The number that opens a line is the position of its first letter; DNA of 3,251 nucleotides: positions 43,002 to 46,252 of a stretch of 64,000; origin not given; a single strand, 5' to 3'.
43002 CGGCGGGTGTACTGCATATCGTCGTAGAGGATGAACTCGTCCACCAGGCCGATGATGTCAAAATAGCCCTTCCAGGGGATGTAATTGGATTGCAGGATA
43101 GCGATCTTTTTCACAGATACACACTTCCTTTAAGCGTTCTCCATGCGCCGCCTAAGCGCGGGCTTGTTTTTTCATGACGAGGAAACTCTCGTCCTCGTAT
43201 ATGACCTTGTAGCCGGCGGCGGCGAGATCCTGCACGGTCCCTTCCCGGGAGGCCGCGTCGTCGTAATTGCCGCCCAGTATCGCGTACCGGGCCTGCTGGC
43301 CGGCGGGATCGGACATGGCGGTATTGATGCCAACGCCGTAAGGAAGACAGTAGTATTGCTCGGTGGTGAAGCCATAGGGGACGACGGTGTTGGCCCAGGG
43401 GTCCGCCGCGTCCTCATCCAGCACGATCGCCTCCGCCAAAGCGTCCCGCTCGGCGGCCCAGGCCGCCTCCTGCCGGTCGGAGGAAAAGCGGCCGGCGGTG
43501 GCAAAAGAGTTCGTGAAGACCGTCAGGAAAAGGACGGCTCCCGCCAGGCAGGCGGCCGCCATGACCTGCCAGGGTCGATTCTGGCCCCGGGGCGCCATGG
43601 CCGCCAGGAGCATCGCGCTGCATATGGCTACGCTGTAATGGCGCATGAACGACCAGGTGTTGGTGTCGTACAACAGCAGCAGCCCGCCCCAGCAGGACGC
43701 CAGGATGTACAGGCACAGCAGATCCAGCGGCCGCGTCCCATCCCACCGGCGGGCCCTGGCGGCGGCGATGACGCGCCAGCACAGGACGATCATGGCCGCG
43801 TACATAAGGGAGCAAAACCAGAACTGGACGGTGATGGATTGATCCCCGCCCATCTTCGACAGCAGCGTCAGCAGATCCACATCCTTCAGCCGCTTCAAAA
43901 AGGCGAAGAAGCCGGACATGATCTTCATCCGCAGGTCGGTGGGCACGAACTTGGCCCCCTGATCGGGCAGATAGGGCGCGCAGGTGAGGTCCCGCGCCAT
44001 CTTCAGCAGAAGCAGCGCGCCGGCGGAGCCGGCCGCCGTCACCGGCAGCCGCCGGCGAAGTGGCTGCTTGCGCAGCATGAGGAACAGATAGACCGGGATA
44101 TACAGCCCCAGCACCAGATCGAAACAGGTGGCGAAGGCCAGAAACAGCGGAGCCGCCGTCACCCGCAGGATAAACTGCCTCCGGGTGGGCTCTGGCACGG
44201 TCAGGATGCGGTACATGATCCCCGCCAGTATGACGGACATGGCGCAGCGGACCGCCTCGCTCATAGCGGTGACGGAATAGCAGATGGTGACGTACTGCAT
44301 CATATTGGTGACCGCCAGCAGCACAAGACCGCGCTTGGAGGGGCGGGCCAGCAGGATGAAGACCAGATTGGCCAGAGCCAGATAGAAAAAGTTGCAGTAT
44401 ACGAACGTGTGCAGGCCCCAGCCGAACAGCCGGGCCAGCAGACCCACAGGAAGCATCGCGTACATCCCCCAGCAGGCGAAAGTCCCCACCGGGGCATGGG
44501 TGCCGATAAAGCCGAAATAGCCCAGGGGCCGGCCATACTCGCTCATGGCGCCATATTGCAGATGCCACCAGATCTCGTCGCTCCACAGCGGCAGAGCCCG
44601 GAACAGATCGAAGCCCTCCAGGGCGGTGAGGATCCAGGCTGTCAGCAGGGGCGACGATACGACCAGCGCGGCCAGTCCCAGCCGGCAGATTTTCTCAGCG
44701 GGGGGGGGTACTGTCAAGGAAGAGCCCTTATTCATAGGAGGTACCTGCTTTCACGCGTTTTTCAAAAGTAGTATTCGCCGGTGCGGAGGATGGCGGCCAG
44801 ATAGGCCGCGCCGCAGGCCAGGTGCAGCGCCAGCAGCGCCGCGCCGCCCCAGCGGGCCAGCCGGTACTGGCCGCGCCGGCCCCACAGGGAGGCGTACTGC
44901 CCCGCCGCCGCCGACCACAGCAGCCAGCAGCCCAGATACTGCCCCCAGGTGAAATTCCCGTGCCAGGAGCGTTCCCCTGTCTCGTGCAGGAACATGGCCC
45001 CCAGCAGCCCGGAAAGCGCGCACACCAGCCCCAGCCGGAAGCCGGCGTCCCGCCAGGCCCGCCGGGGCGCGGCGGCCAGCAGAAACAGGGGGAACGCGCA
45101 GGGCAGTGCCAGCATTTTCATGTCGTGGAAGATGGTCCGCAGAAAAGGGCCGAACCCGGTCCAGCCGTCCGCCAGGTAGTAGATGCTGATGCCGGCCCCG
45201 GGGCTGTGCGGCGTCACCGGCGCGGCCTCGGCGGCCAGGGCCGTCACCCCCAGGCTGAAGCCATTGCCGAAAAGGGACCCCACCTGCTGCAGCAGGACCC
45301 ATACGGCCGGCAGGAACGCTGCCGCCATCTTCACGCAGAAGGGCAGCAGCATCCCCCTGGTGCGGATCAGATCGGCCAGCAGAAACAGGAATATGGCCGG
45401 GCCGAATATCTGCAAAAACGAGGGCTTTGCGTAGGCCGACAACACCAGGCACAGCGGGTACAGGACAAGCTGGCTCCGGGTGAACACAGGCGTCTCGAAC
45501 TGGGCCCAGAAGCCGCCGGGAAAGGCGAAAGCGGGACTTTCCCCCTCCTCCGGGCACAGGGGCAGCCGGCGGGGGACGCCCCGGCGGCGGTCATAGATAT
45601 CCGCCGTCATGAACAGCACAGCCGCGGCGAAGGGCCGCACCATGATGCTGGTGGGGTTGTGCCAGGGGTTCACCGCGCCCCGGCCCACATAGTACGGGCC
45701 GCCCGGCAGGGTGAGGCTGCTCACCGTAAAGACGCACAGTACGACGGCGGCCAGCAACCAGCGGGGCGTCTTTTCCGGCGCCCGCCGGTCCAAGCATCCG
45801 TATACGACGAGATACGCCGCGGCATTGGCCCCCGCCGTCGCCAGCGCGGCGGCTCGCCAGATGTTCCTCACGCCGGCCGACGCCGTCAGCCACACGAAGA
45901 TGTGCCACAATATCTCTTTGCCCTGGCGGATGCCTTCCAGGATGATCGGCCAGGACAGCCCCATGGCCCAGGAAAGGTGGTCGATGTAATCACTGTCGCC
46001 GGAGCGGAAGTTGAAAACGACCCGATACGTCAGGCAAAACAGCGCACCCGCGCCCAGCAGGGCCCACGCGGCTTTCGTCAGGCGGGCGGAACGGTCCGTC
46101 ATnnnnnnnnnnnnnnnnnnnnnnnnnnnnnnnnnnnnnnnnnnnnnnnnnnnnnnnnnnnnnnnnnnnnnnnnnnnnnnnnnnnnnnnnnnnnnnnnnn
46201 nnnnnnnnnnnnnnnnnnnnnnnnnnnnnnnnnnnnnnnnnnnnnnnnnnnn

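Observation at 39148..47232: WecE transaminase + two ATP-grasp ligases + WbqC + ArnC-like GT2: candidate pathway for an amino-acylated 4-amino-6-deoxyhexose carried on undecaprenyl phosphate (an Arn-pathway analogue in a Gram-positive)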

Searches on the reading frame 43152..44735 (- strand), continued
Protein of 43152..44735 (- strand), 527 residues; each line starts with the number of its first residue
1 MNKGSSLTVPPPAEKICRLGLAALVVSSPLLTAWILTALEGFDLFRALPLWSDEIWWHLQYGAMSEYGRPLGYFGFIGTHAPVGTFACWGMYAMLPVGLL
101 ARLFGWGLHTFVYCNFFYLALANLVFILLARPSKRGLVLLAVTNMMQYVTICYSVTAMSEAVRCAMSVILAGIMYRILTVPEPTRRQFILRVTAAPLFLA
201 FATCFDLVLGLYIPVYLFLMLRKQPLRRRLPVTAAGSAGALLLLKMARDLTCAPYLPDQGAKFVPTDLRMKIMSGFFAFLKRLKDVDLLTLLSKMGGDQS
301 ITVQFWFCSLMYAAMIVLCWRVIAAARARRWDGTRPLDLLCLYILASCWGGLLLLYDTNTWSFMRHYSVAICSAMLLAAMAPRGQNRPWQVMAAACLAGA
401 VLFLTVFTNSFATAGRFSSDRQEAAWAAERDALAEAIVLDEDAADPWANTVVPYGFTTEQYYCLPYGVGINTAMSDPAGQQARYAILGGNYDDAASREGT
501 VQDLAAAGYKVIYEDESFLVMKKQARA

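Call 68: search_protein_families(library=ncbifam, proteins=[L087:6423-7445:+, L089:9269-10399:+], max_evalue=0.00001)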
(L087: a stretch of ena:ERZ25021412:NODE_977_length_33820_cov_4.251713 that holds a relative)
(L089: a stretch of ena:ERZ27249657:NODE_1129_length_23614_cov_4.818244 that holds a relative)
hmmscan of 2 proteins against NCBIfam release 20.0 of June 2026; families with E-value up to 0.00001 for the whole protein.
L087:6423-7445:+ (340 aa): 25 families
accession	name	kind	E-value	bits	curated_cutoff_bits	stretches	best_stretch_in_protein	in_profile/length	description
TIGR01181.1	dTDP_gluc_dehyt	equivalog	1.2e-147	491.2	365.1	1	3-324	1-321/321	dTDP-glucose 4,6-dehydratase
NF007490.0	PRK10084.1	subfamily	6.3e-124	413.6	649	1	3-337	2-357/361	dTDP-glucose 4,6-dehydratase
NF007582.0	PRK10217.1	equivalog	1.8e-122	408.8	698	1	1-330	1-347/355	dTDP-glucose 4,6-dehydratase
TIGR04180.1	EDH_00030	hypoth_equivalog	1.2e-38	132.9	475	1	4-300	1-295/297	NAD-dependent 4,6-dehydratase LegB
TIGR01179.1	galE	equivalog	2.2e-34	118.8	262.3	1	3-315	1-326/332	UDP-glucose 4-epimerase GalE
TIGR02622.1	CDP_4_6_dhtase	equivalog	1.5e-26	93.4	278.45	1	2-315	5-331/352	CDP-glucose 4,6-dehydratase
NF007956.0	PRK10675.1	subfamily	5.6e-20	71.7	394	1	3-314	2-329/338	UDP-glucose 4-epimerase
TIGR01472.1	gmd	equivalog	7.3e-20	71.5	415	1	5-238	4-243/342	GDP-mannose 4,6-dehydratase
NF011728.1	PRK15181.1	equivalog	6.1e-18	64.9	760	1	3-316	17-339/348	Vi polysaccharide biosynthesis UDP-N-acetylglucosaminuronic acid C-4 epimerase TviC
TIGR02197.1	heptose_epim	equivalog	1.5e-17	63.8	274.6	1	4-316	1-315/316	ADP-glyceromanno-heptose 6-epimerase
NF047922.1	GDPFucSynFcl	equivalog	2.3e-14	53.6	500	1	60-318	38-305/308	GDP-L-fucose synthase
NF008872.0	PRK11908.1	equivalog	2.3e-14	53.2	294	1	1-251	1-257/349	bifunctional UDP-4-keto-pentose/UDP-xylose synthase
TIGR01214.1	rmlD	equivalog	1.6e-13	50.5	224.05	1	3-213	1-178/285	dTDP-4-dehydrorhamnose reductase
TIGR03466.1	HpnA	hypoth_equivalog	2.7e-12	46.2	367.65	1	3-262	2-244/327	hopanoid-associated sugar epimerase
TIGR03589.1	PseB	equivalog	3.6e-12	45.9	407.75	1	3-128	6-127/324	UDP-N-acetylglucosamine 4,6-dehydratase (inverting)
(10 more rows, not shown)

L089:9269-10399:+ (376 aa): 21 families
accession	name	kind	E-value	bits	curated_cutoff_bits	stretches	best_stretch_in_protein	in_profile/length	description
NF002563.0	PRK02186.1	subfamily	6.6e-40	137.2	625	1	52-326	57-328/890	argininosuccinate lyase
NF005543.0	PRK07206.1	subfamily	4.5e-17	61.8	302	1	96-297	102-311/416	hypothetical protein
NF002378.0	PRK01372.1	subfamily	7.1e-12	44.6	243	1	98-269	96-267/305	D-alanine--D-alanine ligase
TIGR01205.1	D_ala_D_alaTIGR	subfamily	1.9e-11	43.5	245.65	1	98-209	102-217/318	D-alanine--D-alanine ligase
NF002525.0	PRK01966.1-1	equivalog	3.1e-09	36.3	457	1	96-240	134-284/364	D-alanine--D-alanine ligase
NF009402.0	PRK12767.1-1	equivalog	4.7e-09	35.5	218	1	83-275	96-278/329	carbamoyl phosphate synthase-like protein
NF000091.3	D_ala_D_ser_VanG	exception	1.3e-08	34.1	495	1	96-192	129-227/344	D-alanine--D-serine ligase VanG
NF002527.0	PRK01966.1-3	equivalog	2.4e-08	33.6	310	1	98-205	114-223/332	D-alanine--D-alanine ligase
NF012215.1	D_ala_D_lac_VanD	exception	2.7e-08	33.5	700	1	98-192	128-219/343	D-alanine--(R)-lactate ligase VanD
NF041595.1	dap_A_syn_DdaF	equivalog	2.8e-08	32.9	840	1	71-276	83-295/424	dapdiamide A synthase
NF002528.0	PRK01966.1-4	subfamily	3.2e-08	32.8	262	1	98-200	137-245/366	D-alanine--D-alanine ligase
NF000206.1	D_ala_D_lac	equivalog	3.9e-08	32.7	550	1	98-192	128-219/342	D-alanine--(R)-lactate ligase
TIGR03909.1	pyrrolys_PylC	equivalog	8.5e-08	31.3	248.3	1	19-293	17-271/374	3-methylornithine--L-lysine ligase PylC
NF010623.0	PRK14016.1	subfamily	1.6e-07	29.9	877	1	95-188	207-300/871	cyanophycin synthetase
NF053643.1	Ddl_archaea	equivalog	8.3e-07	28.3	500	1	96-301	100-297/367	putative pseudomurein biosynthesis ATP-grasp protein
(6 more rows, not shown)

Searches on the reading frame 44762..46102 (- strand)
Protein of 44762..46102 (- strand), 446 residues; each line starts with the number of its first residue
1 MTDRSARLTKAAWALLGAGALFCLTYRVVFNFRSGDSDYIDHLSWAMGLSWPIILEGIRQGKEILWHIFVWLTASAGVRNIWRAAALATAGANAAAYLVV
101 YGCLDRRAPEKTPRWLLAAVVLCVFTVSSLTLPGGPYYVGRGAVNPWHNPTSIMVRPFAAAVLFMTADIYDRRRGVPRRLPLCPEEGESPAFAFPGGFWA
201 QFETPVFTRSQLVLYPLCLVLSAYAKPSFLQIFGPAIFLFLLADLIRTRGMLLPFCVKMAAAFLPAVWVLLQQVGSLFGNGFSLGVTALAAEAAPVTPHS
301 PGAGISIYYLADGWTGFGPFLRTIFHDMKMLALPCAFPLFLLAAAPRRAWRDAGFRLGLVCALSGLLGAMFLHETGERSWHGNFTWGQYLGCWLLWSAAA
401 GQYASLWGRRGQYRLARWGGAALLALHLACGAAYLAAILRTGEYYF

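Call 6: search_protein_families(library=pfam, proteins=[window:44762-46102:-], max_evalue=0.01)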
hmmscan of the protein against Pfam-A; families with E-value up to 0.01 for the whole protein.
window:44762-46102:- (446 aa): 0 families

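Call 7: search_protein_families(library=ncbifam, proteins=[window:44762-46102:-], max_evalue=0.01)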
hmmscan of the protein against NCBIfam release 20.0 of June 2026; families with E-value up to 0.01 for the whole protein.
window:44762-46102:- (446 aa): 0 families

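Call 61: search_protein_families(library=pfam, proteins=[window:44762-46102:-], max_evalue=5)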
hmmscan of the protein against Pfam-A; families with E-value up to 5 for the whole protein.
window:44762-46102:- (446 aa): 0 families

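Call 87: search_protein_representatives(protein=window:44762-46102:-)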
Query: 446 residues. Proteins with E-value up to 0.001 (for the whole library): 754; up to 1e-10: 179; up to 1e-30: 5. The best 150 are listed.
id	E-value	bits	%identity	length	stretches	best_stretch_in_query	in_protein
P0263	1.6e-125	436.4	51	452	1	13-446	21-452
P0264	4.4e-113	395.3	49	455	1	8-446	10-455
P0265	1.6e-105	370.4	45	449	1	12-445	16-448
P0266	3.6e-91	323.1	44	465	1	11-446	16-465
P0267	2.8e-31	125.6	33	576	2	206-435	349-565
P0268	2.2e-30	122.7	34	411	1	15-436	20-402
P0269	2.9e-30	122.2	37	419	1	118-441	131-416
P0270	2.7e-29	119.1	36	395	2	203-439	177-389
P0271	8.8e-29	117.3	34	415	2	3-281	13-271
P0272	1.2e-28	116.9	29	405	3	20-174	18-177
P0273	7.0e-27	111.1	33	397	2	10-166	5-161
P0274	8.5e-25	104.2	35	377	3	15-175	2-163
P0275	5.5e-24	101.5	31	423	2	208-435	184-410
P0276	1.3e-23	100.3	35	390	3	218-287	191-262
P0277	4.5e-23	98.5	29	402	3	12-174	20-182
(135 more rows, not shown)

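Call 89: search_protein_families(library=pfam, alignment_id=A3, max_evalue=0.01)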
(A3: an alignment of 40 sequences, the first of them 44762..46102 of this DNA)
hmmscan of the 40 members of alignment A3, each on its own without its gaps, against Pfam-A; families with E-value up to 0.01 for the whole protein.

A. member 1, window:44762-46102:- (446 aa): 0 families

B. families by the number of members that match (of 40 scanned): 0 families
